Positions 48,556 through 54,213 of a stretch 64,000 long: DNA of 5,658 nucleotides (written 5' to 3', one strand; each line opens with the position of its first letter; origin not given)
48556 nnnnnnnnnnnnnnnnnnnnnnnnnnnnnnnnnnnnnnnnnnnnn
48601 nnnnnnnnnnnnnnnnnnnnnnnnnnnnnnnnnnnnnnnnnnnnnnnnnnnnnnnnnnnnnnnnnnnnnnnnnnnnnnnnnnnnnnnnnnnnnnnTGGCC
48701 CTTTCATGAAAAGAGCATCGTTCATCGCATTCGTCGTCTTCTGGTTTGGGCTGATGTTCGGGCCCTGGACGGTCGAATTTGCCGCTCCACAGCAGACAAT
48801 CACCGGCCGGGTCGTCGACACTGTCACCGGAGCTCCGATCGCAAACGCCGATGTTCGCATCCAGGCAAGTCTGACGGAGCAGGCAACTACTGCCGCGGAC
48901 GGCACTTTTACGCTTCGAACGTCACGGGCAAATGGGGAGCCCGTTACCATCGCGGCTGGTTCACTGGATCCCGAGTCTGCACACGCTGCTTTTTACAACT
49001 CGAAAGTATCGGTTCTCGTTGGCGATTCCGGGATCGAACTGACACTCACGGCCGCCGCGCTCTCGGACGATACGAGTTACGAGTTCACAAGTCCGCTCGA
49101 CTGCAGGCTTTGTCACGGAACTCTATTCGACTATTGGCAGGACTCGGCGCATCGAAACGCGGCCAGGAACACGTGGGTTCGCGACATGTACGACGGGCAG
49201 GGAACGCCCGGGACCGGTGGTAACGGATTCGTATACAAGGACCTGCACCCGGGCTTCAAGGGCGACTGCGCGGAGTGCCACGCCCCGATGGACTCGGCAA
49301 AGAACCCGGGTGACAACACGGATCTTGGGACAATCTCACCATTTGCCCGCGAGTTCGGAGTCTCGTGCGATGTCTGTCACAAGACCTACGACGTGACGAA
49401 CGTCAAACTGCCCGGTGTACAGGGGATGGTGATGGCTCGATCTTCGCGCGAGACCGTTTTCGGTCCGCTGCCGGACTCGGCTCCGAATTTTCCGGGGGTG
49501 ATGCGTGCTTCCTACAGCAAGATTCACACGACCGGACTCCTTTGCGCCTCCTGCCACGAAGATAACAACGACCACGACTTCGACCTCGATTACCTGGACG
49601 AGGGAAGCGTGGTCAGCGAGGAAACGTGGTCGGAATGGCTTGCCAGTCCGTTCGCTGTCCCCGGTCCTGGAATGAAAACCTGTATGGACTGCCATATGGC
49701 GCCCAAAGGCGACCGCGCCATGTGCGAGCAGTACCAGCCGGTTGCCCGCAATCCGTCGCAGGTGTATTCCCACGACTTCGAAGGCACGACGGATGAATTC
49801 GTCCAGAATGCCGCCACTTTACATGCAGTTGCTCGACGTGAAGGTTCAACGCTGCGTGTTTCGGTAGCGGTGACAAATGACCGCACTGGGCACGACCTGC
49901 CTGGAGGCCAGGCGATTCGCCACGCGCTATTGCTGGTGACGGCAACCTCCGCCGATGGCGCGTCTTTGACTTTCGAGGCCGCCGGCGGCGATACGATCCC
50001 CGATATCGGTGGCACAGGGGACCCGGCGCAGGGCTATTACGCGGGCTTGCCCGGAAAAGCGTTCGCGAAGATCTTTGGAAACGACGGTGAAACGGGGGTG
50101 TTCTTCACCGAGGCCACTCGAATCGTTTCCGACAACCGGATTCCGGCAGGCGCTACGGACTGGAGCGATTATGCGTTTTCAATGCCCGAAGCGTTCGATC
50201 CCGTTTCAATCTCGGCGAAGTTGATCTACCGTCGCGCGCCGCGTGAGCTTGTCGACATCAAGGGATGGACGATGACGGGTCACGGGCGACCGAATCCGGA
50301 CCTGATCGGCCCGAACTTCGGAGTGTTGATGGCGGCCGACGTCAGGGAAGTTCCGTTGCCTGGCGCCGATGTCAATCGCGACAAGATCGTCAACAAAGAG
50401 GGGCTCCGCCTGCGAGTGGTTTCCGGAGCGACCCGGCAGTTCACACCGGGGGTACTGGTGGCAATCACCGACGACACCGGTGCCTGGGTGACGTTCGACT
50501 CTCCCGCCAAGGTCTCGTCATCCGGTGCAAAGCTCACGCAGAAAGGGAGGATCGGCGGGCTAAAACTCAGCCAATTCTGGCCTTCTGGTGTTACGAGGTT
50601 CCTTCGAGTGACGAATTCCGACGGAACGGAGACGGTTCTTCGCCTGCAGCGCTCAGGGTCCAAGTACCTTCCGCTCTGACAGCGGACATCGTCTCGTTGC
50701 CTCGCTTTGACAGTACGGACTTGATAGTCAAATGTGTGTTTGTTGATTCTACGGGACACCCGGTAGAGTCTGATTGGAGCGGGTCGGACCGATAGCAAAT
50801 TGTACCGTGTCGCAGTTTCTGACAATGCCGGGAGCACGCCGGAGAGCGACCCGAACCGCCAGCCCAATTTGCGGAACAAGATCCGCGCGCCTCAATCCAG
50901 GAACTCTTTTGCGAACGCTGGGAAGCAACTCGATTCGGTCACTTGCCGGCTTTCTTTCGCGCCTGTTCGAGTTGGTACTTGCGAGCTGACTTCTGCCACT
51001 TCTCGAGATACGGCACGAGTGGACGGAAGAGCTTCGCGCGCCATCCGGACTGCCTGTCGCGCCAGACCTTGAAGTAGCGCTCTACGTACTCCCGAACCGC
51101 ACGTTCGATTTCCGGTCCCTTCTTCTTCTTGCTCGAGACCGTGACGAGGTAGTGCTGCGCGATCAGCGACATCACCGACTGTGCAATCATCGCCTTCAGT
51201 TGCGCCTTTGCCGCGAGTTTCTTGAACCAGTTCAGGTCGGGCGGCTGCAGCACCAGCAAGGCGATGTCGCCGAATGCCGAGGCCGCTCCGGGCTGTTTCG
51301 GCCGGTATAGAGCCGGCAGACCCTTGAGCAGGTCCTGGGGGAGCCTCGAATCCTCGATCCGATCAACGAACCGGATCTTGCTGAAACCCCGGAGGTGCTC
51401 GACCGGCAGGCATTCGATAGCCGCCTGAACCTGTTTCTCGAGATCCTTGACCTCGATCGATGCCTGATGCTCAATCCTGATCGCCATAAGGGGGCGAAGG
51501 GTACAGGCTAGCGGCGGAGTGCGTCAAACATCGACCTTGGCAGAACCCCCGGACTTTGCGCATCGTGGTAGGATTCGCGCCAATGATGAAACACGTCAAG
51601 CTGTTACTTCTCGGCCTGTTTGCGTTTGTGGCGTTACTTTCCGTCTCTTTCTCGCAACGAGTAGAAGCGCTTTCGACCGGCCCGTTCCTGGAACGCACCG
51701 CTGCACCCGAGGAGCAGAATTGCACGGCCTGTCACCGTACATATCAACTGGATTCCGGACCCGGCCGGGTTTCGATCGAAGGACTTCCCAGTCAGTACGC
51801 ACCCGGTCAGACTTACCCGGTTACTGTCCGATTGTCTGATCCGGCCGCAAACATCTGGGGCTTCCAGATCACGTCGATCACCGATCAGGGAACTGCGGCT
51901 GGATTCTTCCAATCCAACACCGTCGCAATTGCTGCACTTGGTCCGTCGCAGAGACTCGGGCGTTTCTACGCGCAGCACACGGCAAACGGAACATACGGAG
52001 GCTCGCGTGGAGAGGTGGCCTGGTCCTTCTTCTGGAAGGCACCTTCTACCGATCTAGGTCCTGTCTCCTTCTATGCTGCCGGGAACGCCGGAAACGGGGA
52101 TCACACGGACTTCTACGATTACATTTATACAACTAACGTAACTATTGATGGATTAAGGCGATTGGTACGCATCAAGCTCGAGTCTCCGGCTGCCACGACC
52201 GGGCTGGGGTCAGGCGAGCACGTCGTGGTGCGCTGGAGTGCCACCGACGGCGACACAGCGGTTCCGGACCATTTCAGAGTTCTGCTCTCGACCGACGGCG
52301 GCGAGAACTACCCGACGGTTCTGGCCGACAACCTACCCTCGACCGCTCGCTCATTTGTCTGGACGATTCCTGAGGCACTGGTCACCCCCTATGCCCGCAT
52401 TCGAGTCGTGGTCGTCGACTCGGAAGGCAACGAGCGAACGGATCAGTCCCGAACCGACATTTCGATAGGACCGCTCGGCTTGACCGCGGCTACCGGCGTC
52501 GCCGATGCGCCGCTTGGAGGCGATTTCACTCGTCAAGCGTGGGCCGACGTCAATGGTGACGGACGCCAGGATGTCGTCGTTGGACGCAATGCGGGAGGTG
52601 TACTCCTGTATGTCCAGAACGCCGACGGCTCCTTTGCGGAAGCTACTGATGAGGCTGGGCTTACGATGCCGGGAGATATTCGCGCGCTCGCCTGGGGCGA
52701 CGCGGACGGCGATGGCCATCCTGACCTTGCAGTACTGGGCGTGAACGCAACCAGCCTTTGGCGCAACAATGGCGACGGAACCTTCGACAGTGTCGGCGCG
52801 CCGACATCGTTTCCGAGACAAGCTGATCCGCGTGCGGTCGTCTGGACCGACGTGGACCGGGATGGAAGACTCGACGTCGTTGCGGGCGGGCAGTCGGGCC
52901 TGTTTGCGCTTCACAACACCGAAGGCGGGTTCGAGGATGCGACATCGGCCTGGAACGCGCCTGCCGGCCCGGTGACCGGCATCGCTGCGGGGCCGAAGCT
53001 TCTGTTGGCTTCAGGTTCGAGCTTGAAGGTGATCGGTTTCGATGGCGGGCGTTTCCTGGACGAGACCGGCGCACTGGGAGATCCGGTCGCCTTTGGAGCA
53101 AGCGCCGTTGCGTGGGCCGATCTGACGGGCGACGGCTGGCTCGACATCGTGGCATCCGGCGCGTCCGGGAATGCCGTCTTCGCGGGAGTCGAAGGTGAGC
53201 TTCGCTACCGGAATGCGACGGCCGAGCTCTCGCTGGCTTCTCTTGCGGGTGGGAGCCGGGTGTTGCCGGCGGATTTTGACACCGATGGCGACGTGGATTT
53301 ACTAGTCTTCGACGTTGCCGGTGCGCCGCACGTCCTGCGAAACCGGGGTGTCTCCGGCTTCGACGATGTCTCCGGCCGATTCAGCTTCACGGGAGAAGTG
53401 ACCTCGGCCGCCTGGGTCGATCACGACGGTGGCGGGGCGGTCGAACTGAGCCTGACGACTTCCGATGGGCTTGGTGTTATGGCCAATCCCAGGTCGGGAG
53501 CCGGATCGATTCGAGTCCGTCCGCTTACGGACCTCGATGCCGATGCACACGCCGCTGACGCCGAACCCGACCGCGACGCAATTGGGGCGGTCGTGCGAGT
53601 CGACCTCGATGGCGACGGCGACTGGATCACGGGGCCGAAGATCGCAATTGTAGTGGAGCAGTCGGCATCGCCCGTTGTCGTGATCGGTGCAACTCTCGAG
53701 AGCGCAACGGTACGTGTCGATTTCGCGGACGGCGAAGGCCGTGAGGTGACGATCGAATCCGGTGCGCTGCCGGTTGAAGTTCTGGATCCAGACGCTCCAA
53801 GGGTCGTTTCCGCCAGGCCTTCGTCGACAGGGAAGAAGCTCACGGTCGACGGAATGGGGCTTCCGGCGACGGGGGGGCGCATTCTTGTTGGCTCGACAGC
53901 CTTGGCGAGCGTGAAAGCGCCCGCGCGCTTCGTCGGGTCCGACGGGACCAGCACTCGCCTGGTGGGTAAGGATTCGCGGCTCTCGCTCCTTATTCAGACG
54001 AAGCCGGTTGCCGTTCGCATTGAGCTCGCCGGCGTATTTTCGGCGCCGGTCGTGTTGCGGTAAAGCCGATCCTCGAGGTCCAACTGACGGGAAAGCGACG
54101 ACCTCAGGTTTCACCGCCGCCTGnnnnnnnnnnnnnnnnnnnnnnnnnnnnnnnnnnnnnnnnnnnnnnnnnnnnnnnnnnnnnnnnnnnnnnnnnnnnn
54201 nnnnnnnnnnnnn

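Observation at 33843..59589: Six copies of a 16-bp GC-rich perfect palindrome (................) within 26 kb, one inside parB: candidate non-canonical parS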

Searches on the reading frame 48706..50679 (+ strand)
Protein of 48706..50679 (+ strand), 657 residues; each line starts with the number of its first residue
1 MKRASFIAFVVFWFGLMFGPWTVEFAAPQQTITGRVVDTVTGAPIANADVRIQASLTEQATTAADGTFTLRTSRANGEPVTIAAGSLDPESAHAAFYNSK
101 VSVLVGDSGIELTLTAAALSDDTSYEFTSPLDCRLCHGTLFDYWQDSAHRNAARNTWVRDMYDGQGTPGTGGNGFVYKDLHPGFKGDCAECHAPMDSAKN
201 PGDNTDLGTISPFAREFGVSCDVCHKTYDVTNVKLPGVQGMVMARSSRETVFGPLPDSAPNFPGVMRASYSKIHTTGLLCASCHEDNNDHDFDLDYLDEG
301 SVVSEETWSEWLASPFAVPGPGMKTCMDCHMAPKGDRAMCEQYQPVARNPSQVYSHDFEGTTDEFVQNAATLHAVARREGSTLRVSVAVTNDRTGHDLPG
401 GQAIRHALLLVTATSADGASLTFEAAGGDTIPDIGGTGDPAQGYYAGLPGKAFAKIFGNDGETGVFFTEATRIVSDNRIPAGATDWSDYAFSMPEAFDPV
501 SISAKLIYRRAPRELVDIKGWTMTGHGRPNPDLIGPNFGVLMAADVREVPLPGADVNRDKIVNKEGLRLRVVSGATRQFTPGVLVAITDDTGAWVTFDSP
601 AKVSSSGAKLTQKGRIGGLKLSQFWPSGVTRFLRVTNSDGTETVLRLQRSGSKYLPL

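Call 6: search_protein_families(library=pfam, proteins=[window:48706-50679:+])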
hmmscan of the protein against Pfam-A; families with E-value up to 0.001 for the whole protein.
window:48706-50679:+ (657 aa): 5 families
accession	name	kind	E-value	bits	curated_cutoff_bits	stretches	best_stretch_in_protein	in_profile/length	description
PF13620.12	CarboxypepD_reg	-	9.6e-09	35.9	32.3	1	31-84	1-56/82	Carboxypeptidase regulatory-like domain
PF14522.11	Cytochrome_C7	-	9.9e-07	28.9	24.8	0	130-226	13-67/67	Cytochrome c7 and related cytochrome c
PF22113.1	Mtrc-MtrF_II-IV_dom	-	3.2e-06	27.2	30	0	279-339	83-135/176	Outer membrane cytochrome MtrC/MtrF-like, domains II/IV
PF13715.12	CarbopepD_reg_2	-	3e-05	24.4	32.2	1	32-76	1-44/88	CarboxypepD_reg-like domain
PF13435.11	Cytochrome_C554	-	0.00047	21.5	20.8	1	133-225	2-83/84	Cytochrome c554 and c-prime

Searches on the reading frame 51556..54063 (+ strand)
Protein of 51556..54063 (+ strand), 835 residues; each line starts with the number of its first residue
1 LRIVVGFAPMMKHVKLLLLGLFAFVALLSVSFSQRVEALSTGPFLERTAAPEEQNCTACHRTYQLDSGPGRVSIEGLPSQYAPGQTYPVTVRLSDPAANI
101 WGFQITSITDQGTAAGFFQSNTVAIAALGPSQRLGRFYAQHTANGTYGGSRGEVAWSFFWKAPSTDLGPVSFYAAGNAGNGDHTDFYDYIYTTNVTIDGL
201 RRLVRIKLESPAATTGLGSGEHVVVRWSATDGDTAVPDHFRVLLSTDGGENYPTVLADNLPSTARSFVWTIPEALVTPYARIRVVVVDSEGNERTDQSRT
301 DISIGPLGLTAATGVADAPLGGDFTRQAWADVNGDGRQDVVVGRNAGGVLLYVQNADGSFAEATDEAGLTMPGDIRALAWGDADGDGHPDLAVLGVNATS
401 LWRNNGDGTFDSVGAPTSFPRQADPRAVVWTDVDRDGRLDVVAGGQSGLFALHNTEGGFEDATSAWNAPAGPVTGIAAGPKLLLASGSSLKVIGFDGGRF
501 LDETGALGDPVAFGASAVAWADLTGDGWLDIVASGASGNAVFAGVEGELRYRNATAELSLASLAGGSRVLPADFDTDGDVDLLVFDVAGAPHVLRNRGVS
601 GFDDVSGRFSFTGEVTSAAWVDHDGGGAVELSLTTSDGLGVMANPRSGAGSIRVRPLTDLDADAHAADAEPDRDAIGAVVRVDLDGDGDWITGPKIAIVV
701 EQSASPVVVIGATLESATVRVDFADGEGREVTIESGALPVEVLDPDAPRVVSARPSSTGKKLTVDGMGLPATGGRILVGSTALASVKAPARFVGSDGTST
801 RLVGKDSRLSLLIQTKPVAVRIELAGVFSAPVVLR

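Call 6: search_protein_families(library=pfam, proteins=[window:51556-54063:+])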
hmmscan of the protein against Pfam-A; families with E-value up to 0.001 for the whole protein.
window:51556-54063:+ (835 aa): 2 families
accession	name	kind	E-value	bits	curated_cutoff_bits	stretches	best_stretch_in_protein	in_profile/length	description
PF13517.12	FG-GAP_3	-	1e-31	109.8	26.9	4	331-393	1-61/61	FG-GAP-like repeat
PF01839.29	FG-GAP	-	2.9e-08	33.9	22.1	0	329-348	7-26/37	FG-GAP repeat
